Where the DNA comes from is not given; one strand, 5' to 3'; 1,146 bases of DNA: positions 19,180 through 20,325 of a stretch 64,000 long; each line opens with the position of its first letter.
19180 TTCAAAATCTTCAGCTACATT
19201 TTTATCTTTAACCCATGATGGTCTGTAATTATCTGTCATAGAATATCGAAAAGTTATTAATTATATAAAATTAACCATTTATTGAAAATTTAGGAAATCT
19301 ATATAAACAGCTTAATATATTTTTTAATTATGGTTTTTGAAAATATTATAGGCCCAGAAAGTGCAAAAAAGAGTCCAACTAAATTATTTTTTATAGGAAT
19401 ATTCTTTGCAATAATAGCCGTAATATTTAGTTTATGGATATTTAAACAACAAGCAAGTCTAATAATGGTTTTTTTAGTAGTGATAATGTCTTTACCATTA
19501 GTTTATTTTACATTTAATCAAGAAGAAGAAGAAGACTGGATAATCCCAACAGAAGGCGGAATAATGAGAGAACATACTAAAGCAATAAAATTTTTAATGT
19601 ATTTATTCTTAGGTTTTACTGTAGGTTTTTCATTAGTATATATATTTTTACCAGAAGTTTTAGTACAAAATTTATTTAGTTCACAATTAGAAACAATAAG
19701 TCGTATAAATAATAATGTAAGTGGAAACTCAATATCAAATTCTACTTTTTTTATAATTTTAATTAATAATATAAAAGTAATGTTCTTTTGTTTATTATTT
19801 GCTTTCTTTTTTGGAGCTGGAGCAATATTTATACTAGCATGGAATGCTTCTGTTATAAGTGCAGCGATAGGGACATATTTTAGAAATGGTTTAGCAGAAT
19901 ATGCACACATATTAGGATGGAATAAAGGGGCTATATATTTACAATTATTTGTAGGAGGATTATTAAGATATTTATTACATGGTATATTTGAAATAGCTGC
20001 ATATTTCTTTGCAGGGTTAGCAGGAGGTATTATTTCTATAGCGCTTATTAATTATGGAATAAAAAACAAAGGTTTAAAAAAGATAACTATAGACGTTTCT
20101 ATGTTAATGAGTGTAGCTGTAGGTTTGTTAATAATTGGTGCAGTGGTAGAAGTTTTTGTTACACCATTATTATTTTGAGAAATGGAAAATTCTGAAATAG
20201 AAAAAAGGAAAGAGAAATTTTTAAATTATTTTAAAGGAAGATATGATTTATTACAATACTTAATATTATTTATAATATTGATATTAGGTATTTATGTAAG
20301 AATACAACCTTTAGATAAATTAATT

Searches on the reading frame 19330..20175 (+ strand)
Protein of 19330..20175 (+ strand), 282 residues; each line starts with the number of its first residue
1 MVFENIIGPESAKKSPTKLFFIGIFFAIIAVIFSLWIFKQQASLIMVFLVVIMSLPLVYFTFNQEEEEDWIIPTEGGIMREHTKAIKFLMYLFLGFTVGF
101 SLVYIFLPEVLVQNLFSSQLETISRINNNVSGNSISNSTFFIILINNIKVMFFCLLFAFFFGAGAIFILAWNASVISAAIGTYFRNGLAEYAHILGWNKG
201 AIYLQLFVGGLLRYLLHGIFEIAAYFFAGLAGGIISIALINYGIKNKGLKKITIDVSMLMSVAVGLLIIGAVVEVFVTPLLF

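Call 28: search_protein_families(library=pfam, proteins=[window:19330-20175:+], max_evalue=0.00001)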
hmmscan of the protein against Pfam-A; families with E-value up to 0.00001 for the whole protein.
window:19330-20175:+ (282 aa): 1 family
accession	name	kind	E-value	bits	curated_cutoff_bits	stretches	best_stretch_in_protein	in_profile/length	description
PF01944.22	SpoIIM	-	3.1e-14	53.7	26.9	1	92-279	5-163/163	Stage II sporulation protein M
